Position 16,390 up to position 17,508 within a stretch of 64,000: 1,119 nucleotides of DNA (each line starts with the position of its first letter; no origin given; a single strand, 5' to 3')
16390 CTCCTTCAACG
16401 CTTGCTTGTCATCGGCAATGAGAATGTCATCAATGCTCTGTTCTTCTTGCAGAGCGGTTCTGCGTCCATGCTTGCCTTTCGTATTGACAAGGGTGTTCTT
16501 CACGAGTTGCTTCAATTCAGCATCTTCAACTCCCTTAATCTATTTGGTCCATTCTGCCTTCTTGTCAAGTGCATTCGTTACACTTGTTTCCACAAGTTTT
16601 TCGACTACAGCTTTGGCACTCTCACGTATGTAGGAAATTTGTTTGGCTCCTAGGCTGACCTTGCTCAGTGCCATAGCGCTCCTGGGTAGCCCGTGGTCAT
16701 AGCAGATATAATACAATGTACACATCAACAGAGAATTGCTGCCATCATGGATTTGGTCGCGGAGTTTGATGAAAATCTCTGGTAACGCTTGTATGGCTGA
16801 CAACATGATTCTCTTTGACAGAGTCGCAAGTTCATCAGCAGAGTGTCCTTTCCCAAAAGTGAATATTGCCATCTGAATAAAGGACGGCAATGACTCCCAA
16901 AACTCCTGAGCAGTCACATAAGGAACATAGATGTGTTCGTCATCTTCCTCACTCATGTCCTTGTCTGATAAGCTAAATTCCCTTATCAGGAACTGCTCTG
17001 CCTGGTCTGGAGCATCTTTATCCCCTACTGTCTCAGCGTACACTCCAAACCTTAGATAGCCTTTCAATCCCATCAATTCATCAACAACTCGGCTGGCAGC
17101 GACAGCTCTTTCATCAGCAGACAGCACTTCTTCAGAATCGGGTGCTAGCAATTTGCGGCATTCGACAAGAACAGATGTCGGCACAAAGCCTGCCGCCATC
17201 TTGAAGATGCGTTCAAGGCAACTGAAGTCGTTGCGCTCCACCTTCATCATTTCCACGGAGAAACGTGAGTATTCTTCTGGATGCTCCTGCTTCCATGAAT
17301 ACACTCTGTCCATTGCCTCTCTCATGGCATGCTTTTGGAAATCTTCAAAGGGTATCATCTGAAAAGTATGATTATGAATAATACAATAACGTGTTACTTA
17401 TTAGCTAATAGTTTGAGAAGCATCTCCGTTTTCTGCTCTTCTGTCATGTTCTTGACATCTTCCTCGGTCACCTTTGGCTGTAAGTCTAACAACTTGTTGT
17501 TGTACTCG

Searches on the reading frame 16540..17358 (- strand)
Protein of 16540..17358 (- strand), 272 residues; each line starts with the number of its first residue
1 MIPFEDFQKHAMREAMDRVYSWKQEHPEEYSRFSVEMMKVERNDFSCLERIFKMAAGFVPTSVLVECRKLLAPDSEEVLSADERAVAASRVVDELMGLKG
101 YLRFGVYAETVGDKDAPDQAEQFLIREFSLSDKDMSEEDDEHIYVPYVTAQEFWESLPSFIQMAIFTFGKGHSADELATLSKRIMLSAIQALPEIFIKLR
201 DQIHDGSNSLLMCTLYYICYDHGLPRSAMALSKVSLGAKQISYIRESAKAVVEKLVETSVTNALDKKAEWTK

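Call 47: search_protein_families(library=pfam, proteins=[window:16540-17358:-], max_evalue=0.001)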
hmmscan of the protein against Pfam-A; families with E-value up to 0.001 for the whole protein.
window:16540-17358:- (272 aa): 1 family
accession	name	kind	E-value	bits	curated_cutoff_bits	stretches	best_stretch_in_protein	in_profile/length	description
PF19509.4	DUF6043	-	1.6e-05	24.9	23.2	1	18-61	12-52/314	Family of unknown function (DUF6043)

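Call 48: search_protein_families(library=padloc, proteins=[window:16540-17358:-], max_evalue=0.00001)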
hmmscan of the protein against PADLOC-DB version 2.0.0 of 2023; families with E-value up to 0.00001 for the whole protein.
window:16540-17358:- (272 aa): 0 families
